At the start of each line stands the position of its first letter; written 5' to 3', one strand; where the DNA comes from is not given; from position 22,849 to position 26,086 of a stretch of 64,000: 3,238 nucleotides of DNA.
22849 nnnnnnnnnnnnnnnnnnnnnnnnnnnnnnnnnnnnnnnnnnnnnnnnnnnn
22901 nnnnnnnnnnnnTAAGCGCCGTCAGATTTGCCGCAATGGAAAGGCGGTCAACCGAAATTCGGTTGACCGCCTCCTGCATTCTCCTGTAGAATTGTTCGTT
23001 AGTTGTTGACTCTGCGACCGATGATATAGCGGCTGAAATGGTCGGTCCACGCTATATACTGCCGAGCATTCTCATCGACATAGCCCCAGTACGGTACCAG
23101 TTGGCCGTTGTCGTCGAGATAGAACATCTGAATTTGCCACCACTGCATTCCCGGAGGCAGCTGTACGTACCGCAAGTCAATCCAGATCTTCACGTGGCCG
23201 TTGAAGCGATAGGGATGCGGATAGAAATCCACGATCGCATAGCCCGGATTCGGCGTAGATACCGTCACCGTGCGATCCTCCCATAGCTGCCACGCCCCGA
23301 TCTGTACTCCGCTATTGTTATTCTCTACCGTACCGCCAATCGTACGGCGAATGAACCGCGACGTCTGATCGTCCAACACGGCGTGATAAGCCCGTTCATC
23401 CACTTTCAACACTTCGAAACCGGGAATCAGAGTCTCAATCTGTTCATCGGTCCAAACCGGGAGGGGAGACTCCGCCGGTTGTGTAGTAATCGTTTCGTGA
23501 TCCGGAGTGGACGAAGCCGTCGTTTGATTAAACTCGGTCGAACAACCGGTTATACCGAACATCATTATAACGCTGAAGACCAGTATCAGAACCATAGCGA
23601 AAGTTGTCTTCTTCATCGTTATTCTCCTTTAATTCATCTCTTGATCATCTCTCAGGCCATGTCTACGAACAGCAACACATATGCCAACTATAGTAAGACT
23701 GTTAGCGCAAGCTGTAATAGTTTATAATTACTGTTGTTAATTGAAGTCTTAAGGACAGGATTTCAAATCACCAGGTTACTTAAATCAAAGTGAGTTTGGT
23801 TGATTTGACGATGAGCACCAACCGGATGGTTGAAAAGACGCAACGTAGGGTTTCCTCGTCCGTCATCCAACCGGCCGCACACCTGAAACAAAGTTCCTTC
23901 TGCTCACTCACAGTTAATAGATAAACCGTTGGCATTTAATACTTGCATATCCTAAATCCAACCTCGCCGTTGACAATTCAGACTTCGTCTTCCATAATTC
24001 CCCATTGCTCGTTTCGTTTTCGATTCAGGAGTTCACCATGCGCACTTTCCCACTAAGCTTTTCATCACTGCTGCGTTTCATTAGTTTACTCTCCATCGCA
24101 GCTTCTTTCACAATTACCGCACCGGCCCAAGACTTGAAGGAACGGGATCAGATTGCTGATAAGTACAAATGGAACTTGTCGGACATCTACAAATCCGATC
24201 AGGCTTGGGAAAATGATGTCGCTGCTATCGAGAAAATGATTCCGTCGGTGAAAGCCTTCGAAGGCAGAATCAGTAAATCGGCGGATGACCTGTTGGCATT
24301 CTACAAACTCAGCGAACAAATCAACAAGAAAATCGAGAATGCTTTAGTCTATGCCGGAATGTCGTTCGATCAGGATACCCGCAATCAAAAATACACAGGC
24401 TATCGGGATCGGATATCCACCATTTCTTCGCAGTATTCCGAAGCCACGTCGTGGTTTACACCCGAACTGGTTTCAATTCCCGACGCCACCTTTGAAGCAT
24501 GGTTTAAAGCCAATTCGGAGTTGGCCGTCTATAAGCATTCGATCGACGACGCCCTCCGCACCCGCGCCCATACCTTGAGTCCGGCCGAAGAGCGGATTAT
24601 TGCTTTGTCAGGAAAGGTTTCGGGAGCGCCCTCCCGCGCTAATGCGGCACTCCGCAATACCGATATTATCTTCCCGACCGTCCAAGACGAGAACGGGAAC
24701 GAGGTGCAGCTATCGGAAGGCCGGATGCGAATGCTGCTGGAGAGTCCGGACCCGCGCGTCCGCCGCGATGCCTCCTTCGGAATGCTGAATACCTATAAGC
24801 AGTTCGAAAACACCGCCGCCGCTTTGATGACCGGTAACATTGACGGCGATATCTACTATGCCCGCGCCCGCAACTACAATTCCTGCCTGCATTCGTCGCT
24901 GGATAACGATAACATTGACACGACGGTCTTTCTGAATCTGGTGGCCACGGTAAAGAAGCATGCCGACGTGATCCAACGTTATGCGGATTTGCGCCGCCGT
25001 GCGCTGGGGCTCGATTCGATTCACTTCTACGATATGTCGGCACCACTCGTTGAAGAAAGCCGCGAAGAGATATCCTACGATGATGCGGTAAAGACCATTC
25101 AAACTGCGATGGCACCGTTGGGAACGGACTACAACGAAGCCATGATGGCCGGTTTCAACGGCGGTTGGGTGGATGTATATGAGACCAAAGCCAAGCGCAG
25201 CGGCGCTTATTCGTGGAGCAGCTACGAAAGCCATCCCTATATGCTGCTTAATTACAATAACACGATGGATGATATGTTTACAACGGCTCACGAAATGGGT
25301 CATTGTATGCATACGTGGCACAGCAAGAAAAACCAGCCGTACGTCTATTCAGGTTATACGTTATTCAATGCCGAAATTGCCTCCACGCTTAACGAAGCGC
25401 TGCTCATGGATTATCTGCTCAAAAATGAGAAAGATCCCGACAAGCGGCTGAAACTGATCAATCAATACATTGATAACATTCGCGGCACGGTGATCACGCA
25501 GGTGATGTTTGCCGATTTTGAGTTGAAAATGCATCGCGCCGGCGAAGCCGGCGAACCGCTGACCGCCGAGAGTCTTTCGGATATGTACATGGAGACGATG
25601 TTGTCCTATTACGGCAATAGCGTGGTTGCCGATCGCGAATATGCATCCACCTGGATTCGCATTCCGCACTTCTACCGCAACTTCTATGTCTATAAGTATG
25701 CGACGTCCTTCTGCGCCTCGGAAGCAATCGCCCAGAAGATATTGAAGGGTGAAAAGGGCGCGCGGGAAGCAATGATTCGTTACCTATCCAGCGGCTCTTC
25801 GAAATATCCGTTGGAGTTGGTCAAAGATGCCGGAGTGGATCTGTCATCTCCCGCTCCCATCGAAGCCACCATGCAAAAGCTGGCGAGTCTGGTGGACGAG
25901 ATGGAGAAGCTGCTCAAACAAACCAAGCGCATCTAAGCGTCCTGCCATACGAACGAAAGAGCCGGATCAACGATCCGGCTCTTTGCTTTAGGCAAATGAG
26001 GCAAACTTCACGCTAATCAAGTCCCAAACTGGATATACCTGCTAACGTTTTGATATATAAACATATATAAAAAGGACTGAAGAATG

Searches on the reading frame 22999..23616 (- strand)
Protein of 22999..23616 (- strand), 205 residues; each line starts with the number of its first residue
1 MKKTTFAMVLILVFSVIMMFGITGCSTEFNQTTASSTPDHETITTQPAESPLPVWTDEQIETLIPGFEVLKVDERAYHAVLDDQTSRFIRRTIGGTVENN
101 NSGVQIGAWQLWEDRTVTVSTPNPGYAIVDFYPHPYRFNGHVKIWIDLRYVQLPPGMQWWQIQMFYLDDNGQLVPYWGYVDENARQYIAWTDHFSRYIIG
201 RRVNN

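Call 4: search_protein_families(library=pfam, proteins=[window:22999-23616:-], max_evalue=0.01)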
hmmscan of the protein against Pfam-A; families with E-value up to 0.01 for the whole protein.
window:22999-23616:- (205 aa): 0 families

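Call 20: search_protein_representatives(protein=window:22999-23613:-)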
Query: 204 residues. Proteins with E-value up to 0.001 (for the whole library): 47; up to 1e-10: 22; up to 1e-30: 1. The best 47 are listed.
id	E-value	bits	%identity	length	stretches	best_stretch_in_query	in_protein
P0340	2.3e-65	236.8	55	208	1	2-199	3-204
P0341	1.0e-27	113.7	38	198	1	11-202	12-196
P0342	2.1e-21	93.1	38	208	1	7-202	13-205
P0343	4.3e-21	92.0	35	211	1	11-202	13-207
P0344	3.7e-20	89.0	42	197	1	71-201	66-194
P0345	5.0e-20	88.6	33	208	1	17-200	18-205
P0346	2.0e-19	86.6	34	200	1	11-203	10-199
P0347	1.7e-18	83.6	33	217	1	6-200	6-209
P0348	1.0e-17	81.0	31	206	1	4-200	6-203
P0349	1.9e-16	76.8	30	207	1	5-203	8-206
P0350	2.0e-16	76.8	41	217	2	105-201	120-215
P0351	3.9e-16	75.8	31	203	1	8-200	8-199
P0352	6.0e-15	72.0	34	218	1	15-202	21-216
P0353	1.5e-14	70.6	33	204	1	4-202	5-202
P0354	2.2e-13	66.9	40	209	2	91-200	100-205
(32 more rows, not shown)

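Call 28: find_related_loci(query=A2, collection=metagenome_contigs, flank=10000)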
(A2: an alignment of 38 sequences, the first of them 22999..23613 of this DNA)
Query A2 (204 aa) in metagenome_contigs; peptide patterns used: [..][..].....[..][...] (x = any residue, [..] = any of these).
148 stretches matched a pattern; 35 encode a relative of the query (tblastn E <= 1e-3); 34 distinct loci.
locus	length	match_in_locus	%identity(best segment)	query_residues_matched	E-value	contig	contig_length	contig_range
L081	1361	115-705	34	2-202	2e-21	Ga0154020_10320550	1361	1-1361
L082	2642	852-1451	28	1-199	1e-19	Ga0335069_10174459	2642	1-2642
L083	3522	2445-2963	35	36-199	2e-19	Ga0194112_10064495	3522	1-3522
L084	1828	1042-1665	31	4-202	2e-19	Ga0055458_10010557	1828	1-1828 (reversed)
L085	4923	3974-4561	30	2-202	4e-19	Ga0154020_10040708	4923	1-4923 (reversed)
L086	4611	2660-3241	31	6-199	3e-18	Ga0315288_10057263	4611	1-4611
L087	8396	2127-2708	30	6-199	1e-17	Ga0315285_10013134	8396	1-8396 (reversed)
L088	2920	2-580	29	9-201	3e-17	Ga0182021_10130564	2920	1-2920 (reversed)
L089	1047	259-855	29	2-203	4e-17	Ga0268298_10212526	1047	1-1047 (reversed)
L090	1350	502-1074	29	1-203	4e-16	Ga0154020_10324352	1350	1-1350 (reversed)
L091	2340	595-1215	31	10-204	1e-15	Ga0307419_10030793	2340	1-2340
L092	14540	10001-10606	27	8-199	2e-15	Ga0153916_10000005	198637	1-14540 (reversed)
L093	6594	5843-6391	32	22-203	4e-15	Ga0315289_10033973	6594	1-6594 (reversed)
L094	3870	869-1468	29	10-202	4e-15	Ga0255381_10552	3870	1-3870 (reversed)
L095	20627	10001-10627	27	1-199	5e-15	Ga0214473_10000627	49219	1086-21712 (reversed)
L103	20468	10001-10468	30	52-200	4e-10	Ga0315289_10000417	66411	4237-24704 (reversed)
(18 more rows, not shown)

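Call 42: search_protein_families(library=ncbifam, proteins=[window:22999-23616:-], max_evalue=0.01)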
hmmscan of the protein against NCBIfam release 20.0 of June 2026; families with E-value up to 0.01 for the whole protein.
window:22999-23616:- (205 aa): 0 families

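Call 55: predict_structure(alignment_id=A2)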
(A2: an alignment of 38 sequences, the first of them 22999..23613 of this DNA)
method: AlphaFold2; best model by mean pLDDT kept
length: 204 residues; sequences in the alignment: 38
mean_pLDDT: 88.6   pTM: 0.74
mean pLDDT of the five models: 88.6, 88.5, 88.3, 88.3, 87.8
residues with pLDDT >= 90: 151; 70-90: 21; 50-70: 30; < 50: 2
segments of 3 or more residues with pLDDT < 50: none
pLDDT, mean of each block of 10 residues (from residue 1): 84 91 58 55 62 92 96 78 95 97 98 97 95 95 98 95 96 98 98 98 82
secondary structure, 60 per line:
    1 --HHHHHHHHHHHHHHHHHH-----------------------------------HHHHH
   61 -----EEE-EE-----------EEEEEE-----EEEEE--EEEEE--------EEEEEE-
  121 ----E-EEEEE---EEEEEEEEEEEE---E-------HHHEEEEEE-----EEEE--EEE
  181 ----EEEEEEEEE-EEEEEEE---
elements in order: H3-20 H56-60 E66-68 E83-88 E94-98 E101-105 E114-119 E127-131 E135-146 E161-166 E172-175 E178-180 E185-193 E195-201

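Call 63: fold_search(model_id=the predicted structure, library=pdb)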
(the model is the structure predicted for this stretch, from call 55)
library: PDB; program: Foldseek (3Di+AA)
matches with E <= 10: 783; with E <= 0.001: 13
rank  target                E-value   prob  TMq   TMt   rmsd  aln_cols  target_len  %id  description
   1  3kbu_C                4.1e-05  1.00  0.44  0.57   4.4       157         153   15  Crystal structure of the ankyrin binding domain of human erythroid beta spectrin (repeats 13-15) in complex with the s (released 2010-02-02)
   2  3kbu_D                8.2e-05  1.00  0.41  0.52   5.7       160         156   14  Crystal structure of the ankyrin binding domain of human erythroid beta spectrin (repeats 13-15) in complex with the s (released 2010-02-02)
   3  4d8o                  1.1e-04  1.00  0.47  0.20   3.9       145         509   11  Crystal Structure of the ankyrin-B ZU5-ZU5-UPA-DD tandem (released 2012-03-28)
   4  6m3q_E                2.1e-04  1.00  0.43  0.21   5.5       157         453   15  Crystal structure of AnkB/beta4-spectrin complex (released 2020-05-13)
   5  3kbt_C                2.3e-04  1.00  0.46  0.59   4.4       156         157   13  Crystal structure of the ankyrin binding domain of human erythroid beta spectrin (repeats 13-15) in complex with the s (released 2010-02-02)
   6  6m3p_E                2.4e-04  1.00  0.43  0.22   4.9       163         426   12  Crystal structure of AnkG/beta2-spectrin complex (released 2020-05-13)
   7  3f59_A                3.3e-04  1.00  0.43  0.58   4.7       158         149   14  Crystal structure of ZU5-ANK, the spectrin binding region of human erythroid ankyrin (released 2009-02-24)
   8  6m3p_C                3.6e-04  1.00  0.43  0.22   4.9       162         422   12  Crystal structure of AnkG/beta2-spectrin complex (released 2020-05-13)
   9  3ud1_A                3.8e-04  1.00  0.43  0.29   5.3       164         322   16  Crystal structure of ZU5A-ZU5B domains of human erythrocyte ankyrin (released 2012-02-22)
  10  3ud2_A                3.8e-04  1.00  0.42  0.28   5.7       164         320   16  Crystal structure of Selenomethionine ZU5A-ZU5B protein domains of human erythrocyte ankyrin (released 2012-02-22)
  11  3ud2_B                4.3e-04  1.00  0.43  0.29   5.2       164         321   15  Crystal structure of Selenomethionine ZU5A-ZU5B protein domains of human erythrocyte ankyrin (released 2012-02-22)
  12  3kbt_D                6.6e-04  1.00  0.43  0.57   5.2       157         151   15  Crystal structure of the ankyrin binding domain of human erythroid beta spectrin (repeats 13-15) in complex with the s (released 2010-02-02)
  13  2kxs_MODEL_1_A        9.5e-04  1.00  0.35  0.47   7.5       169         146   14  ZO1 ZU5 domain in complex with GRINL1A peptide (released 2011-03-30)
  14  3f59_D                1.1e-03  1.00  0.45  0.58   4.9       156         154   15  Crystal structure of ZU5-ANK, the spectrin binding region of human erythroid ankyrin (released 2009-02-24)
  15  3f59_B                1.2e-03  1.00  0.43  0.58   5.5       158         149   13  Crystal structure of ZU5-ANK, the spectrin binding region of human erythroid ankyrin (released 2009-02-24)
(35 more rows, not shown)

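Call 64: search_protein_families(library=pfam, alignment_id=A2, max_evalue=1)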
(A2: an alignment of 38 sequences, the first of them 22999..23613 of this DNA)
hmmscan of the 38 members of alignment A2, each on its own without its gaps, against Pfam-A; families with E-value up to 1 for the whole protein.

A. member 1, window:22999-23613:- (204 aa): 1 family
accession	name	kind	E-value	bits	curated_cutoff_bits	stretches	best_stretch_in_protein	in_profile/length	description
PF20195.4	DUF6558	-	0.25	11.8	24.1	1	19-94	16-94/140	Phage tail protein N-terminal domain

B. families by the number of members that match (of 38 scanned): 10 families
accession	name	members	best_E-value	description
PF00791.26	ZU5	2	0.0034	ZU5 domain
PF08139.17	LPAM_1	2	0.55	Prokaryotic membrane lipoprotein lipid attachment site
PF24253.1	DUF7454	1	7.1e-05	Domain of unknown function (DUF7454)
PF24052.1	Phage_lipoprotein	1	0.035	Phage lipoprotein family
PF11386.13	VERL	1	0.041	Vitelline envelope receptor for lysin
PF20396.3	DUF6689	1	0.062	Family of unknown function (DUF6689)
PF11807.13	UstYa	1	0.15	Mycotoxin biosynthesis protein UstYa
PF16323.11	DUF4959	1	0.18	Domain of unknown function (DUF4959)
PF20195.4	DUF6558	1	0.25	Phage tail protein N-terminal domain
PF06687.17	SUR7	1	0.26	SUR7/PalI family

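Call 65: search_solved_structures(query=A2, max_evalue=10, show_alignments=3)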
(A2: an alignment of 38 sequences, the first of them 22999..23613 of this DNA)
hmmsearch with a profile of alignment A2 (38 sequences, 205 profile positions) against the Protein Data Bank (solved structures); distinct sequences matched with E-value up to 10: 7.
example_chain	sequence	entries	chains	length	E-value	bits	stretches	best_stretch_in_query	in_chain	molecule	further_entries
6ren_A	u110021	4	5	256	0.01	18.9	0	142-187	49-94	3fPizza6-SH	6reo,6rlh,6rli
8b6a_A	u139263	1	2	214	0.051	16.6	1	2-95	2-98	Conserved hypothetical lipoprotein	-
6taf_A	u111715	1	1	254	0.13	15.3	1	1-56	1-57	SLT domain-containing protein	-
6ta9_A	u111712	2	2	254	0.14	15.2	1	1-56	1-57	SLT domain-containing protein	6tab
6tad_A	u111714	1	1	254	0.14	15.2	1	1-56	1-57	SLT domain-containing protein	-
5cyb_A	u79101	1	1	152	0.46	13.5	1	9-130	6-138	Lipoprotein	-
5ok8_A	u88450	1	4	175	1.5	11.8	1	2-54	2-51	LPP20 lipoprotein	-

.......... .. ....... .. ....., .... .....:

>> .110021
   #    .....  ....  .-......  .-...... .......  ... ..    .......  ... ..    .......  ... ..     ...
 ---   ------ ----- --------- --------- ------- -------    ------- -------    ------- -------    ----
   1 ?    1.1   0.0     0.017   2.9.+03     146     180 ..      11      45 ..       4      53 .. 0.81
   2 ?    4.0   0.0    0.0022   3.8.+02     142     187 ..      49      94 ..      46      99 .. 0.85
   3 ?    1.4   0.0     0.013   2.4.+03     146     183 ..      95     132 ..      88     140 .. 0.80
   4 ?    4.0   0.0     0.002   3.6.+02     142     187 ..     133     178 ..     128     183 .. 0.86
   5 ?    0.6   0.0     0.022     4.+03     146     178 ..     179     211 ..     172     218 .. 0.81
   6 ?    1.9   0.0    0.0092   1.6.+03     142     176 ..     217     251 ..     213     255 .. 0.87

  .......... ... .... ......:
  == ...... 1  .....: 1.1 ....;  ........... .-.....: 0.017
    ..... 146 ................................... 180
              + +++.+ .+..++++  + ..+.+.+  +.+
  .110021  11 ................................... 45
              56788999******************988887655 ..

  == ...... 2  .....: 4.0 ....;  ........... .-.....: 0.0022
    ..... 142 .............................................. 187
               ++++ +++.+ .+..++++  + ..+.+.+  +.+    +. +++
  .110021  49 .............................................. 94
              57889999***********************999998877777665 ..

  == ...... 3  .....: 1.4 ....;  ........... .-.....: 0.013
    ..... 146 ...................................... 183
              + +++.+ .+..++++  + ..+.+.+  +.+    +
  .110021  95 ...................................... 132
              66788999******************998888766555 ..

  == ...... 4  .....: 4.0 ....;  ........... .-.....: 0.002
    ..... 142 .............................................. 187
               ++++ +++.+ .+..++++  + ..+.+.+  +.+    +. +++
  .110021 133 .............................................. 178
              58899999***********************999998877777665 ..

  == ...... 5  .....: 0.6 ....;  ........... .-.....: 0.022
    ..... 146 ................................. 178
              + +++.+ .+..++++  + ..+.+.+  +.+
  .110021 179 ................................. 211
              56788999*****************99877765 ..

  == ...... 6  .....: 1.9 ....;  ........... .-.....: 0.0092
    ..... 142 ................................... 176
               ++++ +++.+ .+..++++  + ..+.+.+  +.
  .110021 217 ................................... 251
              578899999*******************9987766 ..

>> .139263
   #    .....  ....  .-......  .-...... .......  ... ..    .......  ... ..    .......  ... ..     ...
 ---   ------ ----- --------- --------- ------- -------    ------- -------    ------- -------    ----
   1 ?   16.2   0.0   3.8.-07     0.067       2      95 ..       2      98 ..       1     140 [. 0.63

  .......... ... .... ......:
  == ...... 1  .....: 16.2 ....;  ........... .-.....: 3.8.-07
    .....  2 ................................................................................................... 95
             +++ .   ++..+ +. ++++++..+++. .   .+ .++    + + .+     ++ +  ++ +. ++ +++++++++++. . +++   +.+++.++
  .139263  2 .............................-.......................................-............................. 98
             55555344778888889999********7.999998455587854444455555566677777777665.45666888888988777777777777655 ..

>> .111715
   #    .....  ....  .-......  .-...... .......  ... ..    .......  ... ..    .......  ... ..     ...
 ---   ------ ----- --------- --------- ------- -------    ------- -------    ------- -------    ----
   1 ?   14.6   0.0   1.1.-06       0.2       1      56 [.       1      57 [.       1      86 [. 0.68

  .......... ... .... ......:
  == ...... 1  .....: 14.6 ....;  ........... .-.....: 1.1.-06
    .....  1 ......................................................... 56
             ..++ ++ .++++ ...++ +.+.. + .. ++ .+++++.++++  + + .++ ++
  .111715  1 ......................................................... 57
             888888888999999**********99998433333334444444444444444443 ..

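Call 70: search_protein_families(library=pfam, proteins=[L103:10859-14716:+, L094:1857-3869:+], max_evalue=0.001)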
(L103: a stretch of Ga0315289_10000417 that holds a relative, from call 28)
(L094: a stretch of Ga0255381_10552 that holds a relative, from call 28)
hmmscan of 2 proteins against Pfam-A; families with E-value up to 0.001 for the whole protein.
L103:10859-14716:+ (1286 aa): 5 families
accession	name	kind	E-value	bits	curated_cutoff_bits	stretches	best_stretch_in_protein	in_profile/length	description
PF01364.23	Peptidase_C25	-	3.5e-56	191.5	23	1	224-611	1-373/374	Peptidase family C25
PF03785.20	Peptidase_C25_C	-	1.4e-07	31.6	25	1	626-690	10-71/79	Peptidase family C25, C terminal ig-like domain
PF18370.7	RGI_lyase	-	5.1e-05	24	27.8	1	1137-1204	19-85/86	Rhamnogalacturonan I lyases beta-sheet domain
PF07705.17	CARDB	-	0.00013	22.5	22.7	0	830-892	4-62/101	CARDB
PF20773.4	InhA-like_MAM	-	0.00086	19.3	26.9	0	1073-1116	117-162/191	Immune inhibitor A-like, MAM domain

L094:1857-3869:+ (671 aa): 1 family
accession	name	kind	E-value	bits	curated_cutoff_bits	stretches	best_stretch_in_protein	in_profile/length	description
PF01364.23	Peptidase_C25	-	1.9e-52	179.2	23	1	261-647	1-373/374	Peptidase family C25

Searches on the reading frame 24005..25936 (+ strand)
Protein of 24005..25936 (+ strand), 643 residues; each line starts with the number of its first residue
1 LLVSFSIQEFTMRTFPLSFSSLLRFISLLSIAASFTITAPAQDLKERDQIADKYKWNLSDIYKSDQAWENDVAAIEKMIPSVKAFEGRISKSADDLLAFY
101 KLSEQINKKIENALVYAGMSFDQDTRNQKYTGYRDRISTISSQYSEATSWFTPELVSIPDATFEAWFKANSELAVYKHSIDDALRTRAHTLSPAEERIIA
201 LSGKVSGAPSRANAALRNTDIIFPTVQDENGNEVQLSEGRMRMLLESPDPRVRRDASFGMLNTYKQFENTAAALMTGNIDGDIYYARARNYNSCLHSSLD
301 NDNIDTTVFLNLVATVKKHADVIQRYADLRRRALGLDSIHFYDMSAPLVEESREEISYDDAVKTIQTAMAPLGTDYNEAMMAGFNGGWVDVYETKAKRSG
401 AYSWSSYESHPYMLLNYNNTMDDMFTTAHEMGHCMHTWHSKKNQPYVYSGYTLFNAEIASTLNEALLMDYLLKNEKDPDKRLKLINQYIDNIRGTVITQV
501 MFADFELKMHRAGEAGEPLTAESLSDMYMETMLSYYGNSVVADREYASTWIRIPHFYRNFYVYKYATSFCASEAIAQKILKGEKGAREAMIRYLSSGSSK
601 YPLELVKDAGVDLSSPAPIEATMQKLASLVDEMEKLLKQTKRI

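Call 31: search_protein_families(library=pfam, proteins=[window:24005-25936:+], max_evalue=0.0001)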
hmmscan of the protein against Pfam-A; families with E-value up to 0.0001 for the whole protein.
window:24005-25936:+ (643 aa): 2 families
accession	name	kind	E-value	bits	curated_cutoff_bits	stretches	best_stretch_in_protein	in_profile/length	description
PF01432.26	Peptidase_M3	-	6.8e-72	243.7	27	1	244-624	2-456/457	Peptidase family M3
PF08439.15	Peptidase_M3_N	-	3.5e-17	62.8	25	1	154-223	1-70/70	Oligopeptidase F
